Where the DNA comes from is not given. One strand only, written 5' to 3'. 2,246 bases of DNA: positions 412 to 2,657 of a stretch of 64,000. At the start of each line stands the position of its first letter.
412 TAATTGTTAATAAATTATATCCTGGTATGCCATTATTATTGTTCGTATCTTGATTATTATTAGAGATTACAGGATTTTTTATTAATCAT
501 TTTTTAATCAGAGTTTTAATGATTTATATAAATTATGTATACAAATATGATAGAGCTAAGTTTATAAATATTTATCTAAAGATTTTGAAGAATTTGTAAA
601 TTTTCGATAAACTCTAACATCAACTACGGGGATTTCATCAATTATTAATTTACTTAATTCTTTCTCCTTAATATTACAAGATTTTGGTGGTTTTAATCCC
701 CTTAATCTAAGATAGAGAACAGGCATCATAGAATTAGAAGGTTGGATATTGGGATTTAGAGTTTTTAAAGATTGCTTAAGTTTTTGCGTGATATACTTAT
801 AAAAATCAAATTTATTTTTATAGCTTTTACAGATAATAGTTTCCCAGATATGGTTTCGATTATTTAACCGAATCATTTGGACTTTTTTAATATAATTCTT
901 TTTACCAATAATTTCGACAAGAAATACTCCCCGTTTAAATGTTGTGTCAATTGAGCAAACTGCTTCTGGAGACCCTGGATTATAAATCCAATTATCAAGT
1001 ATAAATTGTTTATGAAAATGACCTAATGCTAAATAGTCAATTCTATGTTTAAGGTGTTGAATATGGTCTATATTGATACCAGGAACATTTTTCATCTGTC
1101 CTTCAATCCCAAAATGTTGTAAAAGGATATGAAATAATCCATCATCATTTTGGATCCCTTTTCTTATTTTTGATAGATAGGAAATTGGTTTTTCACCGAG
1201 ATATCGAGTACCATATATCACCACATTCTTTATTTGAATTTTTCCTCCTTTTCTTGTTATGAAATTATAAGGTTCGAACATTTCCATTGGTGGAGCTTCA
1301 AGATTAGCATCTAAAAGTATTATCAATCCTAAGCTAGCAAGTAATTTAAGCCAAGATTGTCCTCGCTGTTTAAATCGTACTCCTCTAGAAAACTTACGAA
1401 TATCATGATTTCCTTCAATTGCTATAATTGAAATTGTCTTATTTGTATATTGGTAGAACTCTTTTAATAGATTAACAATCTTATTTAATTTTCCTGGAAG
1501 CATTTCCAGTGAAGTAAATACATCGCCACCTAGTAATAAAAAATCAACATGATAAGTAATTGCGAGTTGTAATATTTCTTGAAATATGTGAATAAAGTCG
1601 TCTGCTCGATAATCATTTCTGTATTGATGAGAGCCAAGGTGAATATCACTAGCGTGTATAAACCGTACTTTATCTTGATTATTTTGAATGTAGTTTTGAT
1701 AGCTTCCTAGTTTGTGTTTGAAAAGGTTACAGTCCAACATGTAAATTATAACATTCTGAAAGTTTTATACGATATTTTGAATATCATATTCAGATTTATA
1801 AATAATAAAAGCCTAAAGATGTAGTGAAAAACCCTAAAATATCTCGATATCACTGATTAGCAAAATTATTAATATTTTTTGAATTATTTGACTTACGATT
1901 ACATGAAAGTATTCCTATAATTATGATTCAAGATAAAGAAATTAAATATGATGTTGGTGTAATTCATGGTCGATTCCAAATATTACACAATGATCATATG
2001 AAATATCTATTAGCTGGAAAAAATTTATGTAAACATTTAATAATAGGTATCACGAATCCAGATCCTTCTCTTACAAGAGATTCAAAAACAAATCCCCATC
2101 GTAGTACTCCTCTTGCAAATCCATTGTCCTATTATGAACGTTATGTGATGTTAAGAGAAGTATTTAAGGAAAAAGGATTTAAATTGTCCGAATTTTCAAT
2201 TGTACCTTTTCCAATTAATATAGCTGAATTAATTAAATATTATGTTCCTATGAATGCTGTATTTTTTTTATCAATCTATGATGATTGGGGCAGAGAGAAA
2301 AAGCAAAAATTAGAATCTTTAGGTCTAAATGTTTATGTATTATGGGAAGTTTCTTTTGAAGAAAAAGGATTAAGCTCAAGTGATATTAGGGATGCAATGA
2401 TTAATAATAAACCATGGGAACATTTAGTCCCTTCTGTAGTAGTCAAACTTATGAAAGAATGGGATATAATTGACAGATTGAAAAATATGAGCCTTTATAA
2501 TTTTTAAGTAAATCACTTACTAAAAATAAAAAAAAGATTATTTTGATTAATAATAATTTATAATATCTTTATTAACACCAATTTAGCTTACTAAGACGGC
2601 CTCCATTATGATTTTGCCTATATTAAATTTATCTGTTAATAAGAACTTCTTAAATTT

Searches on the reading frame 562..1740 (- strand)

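Call 15: search_protein_families(library=pfam, proteins=[window:562-1740:-])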
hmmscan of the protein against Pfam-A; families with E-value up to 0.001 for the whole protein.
window:562-1740:- (392 aa): 1 family
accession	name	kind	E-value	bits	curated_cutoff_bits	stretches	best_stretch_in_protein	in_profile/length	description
PF00149.33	Metallophos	-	4.3e-12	47.3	21.5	1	26-244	2-190/191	Calcineurin-like phosphoesterase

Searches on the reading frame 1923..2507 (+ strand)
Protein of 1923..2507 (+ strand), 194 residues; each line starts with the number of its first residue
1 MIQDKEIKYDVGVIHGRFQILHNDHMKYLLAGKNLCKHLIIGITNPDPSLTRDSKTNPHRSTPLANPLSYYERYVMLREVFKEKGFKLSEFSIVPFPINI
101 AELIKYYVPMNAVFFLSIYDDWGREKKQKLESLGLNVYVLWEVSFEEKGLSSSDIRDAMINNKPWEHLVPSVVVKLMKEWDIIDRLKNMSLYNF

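Call 15: search_protein_families(library=pfam, proteins=[window:1923-2507:+])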
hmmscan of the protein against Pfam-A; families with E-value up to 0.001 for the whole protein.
window:1923-2507:+ (194 aa): 1 family
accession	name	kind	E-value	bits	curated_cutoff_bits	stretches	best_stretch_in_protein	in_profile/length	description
PF01467.32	CTP_transf_like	-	3.6e-09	37.3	21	1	14-157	2-132/133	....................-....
